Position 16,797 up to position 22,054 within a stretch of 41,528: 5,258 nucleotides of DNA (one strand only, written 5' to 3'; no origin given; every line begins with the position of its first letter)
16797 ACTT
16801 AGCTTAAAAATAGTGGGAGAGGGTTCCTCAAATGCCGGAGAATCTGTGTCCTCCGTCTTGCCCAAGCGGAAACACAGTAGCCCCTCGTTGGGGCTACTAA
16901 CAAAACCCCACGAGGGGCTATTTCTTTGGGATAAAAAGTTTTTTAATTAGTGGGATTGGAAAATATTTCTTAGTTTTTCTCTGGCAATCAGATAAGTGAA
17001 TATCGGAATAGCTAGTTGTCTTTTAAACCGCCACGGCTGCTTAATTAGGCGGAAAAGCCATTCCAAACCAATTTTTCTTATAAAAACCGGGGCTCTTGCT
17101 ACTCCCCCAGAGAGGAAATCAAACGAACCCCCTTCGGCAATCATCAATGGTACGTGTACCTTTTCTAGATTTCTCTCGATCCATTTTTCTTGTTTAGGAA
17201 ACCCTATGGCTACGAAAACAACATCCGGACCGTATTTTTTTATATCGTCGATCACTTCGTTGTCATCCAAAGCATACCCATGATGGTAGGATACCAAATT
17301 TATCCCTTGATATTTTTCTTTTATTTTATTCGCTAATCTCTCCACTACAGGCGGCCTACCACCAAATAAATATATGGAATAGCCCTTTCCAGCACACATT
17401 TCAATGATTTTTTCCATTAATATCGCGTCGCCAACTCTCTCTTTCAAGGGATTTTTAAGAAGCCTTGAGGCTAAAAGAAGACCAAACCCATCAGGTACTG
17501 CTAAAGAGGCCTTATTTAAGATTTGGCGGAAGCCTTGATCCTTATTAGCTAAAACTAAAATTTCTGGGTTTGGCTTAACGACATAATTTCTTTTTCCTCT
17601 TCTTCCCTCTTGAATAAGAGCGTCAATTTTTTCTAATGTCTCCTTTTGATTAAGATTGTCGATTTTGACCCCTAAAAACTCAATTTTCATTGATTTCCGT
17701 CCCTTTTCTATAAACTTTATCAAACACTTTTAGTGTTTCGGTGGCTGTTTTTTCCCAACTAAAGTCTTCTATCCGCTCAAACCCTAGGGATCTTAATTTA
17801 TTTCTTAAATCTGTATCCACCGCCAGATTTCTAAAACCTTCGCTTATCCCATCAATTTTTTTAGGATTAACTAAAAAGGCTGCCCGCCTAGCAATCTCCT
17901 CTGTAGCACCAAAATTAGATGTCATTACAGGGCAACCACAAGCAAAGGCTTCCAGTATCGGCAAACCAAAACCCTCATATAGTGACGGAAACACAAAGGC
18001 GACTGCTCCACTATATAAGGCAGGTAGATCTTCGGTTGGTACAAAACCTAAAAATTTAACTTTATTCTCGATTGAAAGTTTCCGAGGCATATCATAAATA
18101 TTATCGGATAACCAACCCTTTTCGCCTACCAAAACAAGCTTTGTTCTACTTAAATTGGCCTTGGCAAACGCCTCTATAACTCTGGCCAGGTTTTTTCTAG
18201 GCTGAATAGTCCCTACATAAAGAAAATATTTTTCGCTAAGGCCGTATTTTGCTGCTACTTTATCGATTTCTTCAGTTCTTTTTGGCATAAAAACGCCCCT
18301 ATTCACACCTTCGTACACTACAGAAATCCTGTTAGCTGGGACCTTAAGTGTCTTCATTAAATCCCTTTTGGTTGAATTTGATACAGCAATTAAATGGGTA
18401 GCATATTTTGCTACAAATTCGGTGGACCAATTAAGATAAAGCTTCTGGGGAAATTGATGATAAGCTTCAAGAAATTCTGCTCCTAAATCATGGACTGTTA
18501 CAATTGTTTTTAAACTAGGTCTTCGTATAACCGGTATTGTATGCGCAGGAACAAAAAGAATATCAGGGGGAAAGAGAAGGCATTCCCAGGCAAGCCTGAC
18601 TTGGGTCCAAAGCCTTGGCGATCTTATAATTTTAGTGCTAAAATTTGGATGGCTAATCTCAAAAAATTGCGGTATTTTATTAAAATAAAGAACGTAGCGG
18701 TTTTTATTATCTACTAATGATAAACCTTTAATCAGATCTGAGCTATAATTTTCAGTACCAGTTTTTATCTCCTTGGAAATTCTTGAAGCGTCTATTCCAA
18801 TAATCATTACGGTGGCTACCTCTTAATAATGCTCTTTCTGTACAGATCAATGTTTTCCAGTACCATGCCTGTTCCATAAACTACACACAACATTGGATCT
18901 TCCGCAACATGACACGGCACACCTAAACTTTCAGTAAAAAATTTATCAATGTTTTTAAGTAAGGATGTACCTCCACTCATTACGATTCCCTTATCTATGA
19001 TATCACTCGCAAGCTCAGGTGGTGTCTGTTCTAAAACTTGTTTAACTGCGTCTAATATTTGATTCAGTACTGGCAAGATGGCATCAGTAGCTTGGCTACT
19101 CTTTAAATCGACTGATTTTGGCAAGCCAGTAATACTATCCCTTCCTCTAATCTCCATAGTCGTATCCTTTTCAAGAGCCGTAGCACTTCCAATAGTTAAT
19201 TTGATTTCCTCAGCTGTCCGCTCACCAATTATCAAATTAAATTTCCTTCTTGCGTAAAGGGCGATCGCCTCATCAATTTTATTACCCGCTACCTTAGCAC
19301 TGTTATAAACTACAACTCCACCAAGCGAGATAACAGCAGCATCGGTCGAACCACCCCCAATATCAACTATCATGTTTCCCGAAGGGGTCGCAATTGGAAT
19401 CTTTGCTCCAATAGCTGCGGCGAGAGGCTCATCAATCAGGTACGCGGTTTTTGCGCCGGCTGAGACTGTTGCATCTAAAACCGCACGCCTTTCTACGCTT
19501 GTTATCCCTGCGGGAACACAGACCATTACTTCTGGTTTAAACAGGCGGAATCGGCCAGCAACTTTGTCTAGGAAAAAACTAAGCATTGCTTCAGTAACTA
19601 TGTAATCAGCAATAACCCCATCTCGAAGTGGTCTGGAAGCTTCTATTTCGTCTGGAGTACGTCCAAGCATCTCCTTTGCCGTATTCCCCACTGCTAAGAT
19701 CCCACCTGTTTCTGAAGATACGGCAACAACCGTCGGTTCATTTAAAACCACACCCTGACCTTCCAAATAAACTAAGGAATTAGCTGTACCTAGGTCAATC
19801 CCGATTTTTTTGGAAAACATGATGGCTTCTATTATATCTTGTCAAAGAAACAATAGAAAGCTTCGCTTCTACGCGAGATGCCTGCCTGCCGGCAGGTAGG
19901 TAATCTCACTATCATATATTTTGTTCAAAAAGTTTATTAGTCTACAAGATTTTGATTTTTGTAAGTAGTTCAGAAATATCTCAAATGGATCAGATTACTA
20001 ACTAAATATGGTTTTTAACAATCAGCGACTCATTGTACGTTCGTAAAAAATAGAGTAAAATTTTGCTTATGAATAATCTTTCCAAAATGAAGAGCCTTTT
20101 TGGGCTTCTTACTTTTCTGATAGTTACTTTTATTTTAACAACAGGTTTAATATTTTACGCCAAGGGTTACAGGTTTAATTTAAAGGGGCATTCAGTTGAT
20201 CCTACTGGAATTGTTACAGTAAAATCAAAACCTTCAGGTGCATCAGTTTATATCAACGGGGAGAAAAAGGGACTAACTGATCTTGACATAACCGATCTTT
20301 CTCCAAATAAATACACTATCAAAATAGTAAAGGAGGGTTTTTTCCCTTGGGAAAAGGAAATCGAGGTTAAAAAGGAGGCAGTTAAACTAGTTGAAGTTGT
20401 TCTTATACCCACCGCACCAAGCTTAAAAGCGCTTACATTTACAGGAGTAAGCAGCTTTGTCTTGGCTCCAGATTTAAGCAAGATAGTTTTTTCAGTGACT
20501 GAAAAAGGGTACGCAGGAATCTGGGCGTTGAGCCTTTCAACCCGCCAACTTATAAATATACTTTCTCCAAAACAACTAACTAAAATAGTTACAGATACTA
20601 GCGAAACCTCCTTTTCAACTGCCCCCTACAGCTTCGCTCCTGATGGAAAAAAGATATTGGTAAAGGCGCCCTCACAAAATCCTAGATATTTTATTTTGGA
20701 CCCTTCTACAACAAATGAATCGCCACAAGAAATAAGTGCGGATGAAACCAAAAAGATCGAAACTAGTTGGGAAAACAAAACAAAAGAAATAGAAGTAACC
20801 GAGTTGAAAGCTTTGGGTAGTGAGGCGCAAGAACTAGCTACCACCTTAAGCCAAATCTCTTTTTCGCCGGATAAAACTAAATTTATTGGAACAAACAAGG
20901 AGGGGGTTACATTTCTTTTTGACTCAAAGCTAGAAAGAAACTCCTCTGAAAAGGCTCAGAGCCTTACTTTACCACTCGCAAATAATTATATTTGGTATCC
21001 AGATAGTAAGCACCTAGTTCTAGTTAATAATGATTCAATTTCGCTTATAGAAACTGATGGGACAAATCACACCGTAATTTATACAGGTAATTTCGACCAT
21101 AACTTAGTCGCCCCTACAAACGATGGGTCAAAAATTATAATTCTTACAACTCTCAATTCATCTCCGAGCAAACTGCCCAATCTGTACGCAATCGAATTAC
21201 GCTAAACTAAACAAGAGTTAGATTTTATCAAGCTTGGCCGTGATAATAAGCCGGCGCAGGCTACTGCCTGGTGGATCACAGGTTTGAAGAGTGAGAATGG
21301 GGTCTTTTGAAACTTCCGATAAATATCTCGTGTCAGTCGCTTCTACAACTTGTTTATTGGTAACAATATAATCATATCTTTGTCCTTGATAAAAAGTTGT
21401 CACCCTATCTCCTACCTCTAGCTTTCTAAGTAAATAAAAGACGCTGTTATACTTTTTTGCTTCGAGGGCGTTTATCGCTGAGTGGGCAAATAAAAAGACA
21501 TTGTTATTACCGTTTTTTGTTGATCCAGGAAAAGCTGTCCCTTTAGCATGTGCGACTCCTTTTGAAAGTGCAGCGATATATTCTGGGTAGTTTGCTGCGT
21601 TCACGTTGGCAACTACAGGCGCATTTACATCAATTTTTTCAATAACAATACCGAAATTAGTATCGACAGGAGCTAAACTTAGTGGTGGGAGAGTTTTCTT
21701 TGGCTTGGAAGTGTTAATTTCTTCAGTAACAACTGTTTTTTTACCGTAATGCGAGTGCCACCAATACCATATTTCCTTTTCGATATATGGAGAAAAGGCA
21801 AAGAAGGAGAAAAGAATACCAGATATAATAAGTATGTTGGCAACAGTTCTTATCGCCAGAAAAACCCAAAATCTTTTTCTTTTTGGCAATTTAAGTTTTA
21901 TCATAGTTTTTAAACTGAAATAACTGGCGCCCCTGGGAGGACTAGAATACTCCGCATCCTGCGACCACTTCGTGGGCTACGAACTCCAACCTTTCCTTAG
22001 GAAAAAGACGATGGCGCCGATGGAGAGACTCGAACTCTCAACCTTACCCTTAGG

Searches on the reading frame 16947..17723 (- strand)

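Call 30: search_protein_families(library=pfam, proteins=[window:16947-17723:-], max_evalue=0.001)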
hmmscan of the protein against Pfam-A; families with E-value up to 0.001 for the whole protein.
window:16947-17723:- (258 aa): 1 family
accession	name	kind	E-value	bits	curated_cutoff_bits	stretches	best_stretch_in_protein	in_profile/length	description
PF03808.19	Glyco_tran_WecG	-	1.2e-56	191.6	27.4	1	72-236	1-167/168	Glycosyl transferase WecG/TagA/CpsF family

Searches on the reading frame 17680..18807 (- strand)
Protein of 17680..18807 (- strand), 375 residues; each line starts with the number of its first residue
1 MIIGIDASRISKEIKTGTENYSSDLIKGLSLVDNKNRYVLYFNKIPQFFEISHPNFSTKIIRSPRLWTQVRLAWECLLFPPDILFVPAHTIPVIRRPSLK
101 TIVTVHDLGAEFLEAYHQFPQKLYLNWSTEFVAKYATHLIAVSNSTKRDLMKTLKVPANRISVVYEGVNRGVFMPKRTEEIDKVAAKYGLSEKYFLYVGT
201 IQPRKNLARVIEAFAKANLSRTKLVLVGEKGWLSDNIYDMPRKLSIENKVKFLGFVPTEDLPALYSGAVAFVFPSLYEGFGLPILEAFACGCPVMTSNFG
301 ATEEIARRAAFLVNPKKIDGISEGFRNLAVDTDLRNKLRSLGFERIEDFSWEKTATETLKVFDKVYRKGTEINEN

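Call 30: search_protein_families(library=pfam, proteins=[window:17680-18807:-], max_evalue=0.001)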
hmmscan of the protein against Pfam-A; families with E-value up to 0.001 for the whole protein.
window:17680-18807:- (375 aa): 6 families
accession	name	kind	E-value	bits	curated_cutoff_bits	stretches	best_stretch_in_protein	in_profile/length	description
PF00534.26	Glycos_transf_1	-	4e-35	121.3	26.4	1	191-340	14-167/172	Glycosyl transferases group 1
PF13692.12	Glyco_trans_1_4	-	9.5e-27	94.4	27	1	193-328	2-139/142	Glycosyl transferases group 1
PF13439.12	Glyco_transf_4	-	3e-13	50.6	28.5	1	63-169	54-167/170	Glycosyltransferase Family 4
PF13524.12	Glyco_trans_1_2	-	2.7e-07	31.1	25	1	212-359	7-143/144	Glycosyl transferase-like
PF13579.12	Glyco_trans_4_4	-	1.2e-05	26.1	29.7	1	69-165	62-156/158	Glycosyl transferase 4-like domain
PF20706.3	GT4-conflict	-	1.5e-05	24.6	26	1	208-298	218-312/385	Family 4 Glycosyltransferase in conflict systems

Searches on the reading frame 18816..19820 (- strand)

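Call 30: search_protein_families(library=pfam, proteins=[window:18816-19820:-], max_evalue=0.001)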
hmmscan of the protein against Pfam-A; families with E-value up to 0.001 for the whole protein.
window:18816-19820:- (334 aa): 5 families
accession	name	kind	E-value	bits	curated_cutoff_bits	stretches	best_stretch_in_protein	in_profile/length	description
PF06723.19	MreB_Mbl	-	2.6e-136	454.2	27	1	4-326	2-324/327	MreB/Mbl protein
PF14450.12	FtsA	-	2.1e-11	44.7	31.8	1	151-315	2-126/127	Cell division protein FtsA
PF00012.26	HSP70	-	3e-10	39.4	20.6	1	97-316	135-367/599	Hsp70 protein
PF00022.25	Actin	-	0.00013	21.1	27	0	29-193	31-190/410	Actin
PF08841.16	DDR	-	0.00019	21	24.6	1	131-187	117-173/328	Diol dehydratase reactivase ATPase-like domain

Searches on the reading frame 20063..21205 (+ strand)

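Call 30: search_protein_families(library=pfam, proteins=[window:20063-21205:+], max_evalue=0.001)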
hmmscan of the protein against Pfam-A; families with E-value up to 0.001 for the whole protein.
window:20063-21205:+ (380 aa): 1 family
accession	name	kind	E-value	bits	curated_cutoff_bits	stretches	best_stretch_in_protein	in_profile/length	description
PF08308.17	PEGA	-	1.1e-15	57.7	20.8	1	49-109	2-62/71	PEGA domain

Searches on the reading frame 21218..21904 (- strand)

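Call 30: search_protein_families(library=pfam, proteins=[window:21218-21904:-], max_evalue=0.001)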
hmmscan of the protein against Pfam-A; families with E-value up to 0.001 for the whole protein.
window:21218-21904:- (228 aa): 1 family
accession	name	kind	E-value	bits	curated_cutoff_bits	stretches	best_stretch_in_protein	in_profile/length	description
PF04203.18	Sortase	-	1.6e-22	80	26.6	1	86-225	1-124/125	Sortase domain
